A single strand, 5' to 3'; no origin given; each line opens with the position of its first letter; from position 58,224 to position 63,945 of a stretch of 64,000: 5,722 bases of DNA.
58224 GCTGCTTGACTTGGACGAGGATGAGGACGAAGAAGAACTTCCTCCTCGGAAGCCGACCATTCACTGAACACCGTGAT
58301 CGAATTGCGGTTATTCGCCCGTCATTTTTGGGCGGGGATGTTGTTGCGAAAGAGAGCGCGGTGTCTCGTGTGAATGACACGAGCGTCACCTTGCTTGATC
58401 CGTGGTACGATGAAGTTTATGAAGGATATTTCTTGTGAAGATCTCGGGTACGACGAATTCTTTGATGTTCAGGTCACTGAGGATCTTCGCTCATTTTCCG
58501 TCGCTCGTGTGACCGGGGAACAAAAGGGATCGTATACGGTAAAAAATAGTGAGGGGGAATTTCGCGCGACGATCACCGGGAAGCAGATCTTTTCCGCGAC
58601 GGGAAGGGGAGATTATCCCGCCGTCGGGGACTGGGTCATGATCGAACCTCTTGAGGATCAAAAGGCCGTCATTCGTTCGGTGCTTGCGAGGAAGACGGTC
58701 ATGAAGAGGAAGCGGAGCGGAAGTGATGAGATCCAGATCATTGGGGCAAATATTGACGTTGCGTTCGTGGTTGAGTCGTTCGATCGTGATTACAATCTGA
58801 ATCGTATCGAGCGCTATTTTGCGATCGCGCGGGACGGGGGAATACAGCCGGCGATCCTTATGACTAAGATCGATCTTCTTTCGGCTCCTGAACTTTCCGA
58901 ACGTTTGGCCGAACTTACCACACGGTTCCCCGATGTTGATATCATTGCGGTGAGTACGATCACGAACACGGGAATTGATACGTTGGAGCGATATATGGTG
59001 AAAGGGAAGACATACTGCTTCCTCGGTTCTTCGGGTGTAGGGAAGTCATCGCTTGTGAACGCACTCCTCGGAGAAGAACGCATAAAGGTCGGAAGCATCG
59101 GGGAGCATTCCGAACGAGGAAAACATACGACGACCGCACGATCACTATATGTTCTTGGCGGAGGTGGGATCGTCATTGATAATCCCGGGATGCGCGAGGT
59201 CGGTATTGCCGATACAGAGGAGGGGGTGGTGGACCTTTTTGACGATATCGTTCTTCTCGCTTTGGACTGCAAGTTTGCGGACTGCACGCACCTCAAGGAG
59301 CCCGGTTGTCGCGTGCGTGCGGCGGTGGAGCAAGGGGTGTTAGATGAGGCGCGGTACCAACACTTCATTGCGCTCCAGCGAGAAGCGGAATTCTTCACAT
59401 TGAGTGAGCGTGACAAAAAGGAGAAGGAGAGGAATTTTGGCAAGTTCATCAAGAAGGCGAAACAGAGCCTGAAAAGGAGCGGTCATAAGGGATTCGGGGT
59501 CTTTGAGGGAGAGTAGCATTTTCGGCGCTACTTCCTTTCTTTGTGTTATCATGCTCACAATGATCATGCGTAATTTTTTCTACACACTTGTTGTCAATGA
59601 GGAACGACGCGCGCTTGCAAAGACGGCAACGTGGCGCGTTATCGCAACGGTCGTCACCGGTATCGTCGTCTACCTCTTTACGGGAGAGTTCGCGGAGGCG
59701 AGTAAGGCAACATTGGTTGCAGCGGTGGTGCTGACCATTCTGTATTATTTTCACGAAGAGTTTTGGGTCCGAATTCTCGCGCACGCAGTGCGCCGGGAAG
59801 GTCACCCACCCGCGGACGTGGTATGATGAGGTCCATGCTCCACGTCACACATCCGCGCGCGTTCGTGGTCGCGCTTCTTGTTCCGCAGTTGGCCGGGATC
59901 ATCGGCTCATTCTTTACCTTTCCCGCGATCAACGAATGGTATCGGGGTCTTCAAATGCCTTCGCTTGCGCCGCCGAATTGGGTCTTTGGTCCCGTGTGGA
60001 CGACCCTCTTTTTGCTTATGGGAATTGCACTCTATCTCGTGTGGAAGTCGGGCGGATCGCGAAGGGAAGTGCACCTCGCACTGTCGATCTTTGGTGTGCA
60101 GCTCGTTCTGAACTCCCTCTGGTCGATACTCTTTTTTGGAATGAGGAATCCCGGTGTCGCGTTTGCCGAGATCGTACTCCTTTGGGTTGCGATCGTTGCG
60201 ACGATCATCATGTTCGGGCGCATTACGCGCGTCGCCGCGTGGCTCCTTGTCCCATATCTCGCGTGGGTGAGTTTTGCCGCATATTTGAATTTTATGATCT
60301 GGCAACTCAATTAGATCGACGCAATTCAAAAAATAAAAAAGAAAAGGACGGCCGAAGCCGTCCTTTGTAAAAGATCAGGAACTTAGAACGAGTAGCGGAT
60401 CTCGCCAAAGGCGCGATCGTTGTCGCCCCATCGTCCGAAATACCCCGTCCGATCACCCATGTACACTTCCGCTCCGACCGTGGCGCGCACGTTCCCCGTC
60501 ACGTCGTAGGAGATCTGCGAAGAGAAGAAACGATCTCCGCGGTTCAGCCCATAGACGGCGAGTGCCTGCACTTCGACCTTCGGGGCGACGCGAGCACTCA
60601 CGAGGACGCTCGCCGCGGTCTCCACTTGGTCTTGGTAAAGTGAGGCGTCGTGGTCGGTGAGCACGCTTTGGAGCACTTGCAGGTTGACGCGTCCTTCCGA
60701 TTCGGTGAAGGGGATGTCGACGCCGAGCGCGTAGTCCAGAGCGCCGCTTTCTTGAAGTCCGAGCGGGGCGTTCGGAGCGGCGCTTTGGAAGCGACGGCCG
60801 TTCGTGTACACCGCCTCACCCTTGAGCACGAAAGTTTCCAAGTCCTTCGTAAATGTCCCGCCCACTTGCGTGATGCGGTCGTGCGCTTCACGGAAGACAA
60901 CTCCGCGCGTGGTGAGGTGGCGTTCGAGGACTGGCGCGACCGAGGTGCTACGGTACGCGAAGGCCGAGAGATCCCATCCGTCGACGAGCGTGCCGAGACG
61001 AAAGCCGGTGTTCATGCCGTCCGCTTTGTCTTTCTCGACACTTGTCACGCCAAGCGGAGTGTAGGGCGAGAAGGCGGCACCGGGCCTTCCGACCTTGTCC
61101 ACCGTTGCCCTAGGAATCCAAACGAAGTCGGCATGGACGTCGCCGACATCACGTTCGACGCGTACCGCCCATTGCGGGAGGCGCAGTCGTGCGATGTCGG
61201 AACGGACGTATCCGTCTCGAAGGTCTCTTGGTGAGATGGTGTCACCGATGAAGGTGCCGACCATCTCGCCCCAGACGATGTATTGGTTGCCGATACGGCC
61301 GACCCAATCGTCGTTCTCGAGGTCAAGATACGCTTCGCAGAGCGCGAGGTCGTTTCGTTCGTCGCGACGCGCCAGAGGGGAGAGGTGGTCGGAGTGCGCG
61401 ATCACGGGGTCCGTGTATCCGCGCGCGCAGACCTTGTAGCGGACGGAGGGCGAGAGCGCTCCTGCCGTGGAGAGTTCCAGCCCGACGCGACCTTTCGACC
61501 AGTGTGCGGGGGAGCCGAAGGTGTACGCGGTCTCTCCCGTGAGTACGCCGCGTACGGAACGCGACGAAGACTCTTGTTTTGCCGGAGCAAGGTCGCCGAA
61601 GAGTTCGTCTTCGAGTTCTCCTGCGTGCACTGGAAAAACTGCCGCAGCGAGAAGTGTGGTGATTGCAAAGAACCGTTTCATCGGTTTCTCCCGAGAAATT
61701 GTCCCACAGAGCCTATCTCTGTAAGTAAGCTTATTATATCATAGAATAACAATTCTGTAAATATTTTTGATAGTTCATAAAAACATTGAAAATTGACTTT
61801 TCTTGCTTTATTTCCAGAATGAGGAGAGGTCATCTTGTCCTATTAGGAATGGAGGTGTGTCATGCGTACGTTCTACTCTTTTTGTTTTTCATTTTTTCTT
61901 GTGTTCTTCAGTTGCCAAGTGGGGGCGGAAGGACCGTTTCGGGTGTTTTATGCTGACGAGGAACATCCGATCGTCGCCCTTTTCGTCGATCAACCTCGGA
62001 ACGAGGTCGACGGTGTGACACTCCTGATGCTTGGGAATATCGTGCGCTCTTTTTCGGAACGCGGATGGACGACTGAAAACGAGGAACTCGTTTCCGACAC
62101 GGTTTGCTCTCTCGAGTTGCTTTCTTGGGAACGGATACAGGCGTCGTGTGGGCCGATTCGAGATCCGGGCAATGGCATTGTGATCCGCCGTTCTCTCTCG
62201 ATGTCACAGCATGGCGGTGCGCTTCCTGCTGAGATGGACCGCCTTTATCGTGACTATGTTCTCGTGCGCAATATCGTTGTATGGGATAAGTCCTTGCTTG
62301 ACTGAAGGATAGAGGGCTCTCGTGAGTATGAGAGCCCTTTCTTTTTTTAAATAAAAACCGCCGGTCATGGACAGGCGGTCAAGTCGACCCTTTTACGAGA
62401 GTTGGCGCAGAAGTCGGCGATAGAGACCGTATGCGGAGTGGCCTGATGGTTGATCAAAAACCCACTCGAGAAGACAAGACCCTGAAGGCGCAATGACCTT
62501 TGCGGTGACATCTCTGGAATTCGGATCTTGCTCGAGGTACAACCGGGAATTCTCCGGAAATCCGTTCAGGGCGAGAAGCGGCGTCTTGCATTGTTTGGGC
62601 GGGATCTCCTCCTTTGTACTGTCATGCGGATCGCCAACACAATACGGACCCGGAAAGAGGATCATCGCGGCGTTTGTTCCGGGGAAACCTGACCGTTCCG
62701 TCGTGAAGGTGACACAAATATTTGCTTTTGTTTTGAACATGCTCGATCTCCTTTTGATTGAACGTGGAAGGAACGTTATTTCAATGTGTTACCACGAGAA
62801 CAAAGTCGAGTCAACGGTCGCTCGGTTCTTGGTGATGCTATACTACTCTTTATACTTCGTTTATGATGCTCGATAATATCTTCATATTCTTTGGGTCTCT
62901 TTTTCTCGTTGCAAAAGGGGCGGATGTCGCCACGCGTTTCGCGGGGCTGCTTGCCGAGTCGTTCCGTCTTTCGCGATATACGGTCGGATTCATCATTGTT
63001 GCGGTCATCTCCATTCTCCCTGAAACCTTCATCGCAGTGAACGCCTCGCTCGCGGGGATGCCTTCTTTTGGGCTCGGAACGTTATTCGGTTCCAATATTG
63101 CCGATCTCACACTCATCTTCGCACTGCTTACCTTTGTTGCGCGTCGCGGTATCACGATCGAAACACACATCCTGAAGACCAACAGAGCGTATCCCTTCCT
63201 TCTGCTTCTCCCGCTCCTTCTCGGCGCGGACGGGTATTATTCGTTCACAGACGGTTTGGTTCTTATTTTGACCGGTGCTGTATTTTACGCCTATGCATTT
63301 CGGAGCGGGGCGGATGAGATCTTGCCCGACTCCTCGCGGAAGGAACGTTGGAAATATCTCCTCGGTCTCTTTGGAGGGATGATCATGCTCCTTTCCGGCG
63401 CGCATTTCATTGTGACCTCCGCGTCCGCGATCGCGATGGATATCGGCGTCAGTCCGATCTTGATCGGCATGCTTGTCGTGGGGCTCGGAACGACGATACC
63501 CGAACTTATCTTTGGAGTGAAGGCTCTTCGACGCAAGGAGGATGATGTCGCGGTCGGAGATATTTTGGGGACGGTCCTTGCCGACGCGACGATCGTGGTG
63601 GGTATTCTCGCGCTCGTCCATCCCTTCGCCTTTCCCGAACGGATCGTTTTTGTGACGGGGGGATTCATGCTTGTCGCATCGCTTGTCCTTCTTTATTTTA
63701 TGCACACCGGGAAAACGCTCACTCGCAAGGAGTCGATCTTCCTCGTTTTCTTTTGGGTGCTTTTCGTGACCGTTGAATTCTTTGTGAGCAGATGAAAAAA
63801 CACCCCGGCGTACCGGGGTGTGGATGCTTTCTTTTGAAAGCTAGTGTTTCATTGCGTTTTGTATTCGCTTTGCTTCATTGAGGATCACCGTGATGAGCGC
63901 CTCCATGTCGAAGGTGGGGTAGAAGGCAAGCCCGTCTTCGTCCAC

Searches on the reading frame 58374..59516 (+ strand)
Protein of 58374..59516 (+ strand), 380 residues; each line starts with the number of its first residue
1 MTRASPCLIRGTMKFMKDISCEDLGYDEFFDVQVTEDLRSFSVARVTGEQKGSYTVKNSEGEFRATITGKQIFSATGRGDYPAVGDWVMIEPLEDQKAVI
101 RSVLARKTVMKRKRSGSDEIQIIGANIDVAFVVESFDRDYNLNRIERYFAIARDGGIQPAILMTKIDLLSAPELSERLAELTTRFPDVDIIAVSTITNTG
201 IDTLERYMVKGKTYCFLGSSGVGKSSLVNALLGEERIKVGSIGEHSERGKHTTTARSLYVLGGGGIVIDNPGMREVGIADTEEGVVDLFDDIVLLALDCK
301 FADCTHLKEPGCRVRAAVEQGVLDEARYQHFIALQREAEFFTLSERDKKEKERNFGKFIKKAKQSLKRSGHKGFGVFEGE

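Call 34: search_protein_families(library=pfam, proteins=[window:58374-59516:+])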
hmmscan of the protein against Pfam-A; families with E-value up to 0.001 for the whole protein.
window:58374-59516:+ (380 aa): 4 families
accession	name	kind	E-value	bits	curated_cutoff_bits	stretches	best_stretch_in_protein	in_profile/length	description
PF03193.22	RsgA_GTPase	-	2e-46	158.4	30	1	103-278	1-173/174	RsgA GTPase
PF01926.29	MMR_HSR1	-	5.1e-06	27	21.9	1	215-300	3-85/113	50S ribosome-binding GTPase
PF00005.33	ABC_tran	-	1.1e-05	26.5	25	1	207-248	7-51/137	ABC transporter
PF00009.33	GTP_EFTU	-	0.00034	20.7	26.5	0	125-209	91-183/188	Elongation factor Tu GTP binding domain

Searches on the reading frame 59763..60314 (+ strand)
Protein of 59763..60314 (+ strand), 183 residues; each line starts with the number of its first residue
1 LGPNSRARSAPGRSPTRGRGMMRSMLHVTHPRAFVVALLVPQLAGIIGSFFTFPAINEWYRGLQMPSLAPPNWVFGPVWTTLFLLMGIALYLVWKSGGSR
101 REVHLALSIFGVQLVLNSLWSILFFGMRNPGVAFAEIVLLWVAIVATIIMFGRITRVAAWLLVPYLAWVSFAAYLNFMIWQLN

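Call 34: search_protein_families(library=pfam, proteins=[window:59763-60314:+])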
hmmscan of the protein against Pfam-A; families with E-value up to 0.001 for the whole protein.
window:59763-60314:+ (183 aa): 1 family
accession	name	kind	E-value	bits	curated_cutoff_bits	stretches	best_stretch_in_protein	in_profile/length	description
PF03073.20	TspO_MBR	-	2.5e-54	183.4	24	1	37-180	1-144/145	TspO/MBR family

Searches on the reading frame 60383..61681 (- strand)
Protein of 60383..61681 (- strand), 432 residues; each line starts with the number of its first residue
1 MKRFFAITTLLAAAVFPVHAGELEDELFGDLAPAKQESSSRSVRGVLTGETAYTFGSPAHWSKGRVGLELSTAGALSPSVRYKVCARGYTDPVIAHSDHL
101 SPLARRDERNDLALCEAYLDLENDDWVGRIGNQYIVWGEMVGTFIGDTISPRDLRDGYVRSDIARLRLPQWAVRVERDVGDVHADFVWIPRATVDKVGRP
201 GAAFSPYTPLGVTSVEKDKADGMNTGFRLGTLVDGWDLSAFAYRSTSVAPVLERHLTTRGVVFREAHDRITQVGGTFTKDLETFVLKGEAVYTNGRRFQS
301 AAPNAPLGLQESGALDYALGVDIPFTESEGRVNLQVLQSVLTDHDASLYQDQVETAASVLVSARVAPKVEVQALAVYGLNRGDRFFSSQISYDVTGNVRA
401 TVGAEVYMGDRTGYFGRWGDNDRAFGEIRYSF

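Call 34: search_protein_families(library=pfam, proteins=[window:60383-61681:-])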
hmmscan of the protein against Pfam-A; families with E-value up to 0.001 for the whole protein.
window:60383-61681:- (432 aa): 1 family
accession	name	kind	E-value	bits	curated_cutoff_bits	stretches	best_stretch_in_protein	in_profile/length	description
PF06980.17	DUF1302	-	2.4e-12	47.1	23.2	1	84-348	100-406/541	Protein of unknown function (DUF1302)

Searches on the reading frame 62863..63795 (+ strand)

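Call 34: search_protein_families(library=pfam, proteins=[window:62863-63795:+])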
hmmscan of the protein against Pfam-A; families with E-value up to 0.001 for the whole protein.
window:62863-63795:+ (310 aa): 1 family
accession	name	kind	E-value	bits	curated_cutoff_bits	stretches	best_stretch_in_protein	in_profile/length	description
PF01699.29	Na_Ca_ex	-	3.4e-36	124.9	24.9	2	165-305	2-149/151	Sodium/calcium exchanger protein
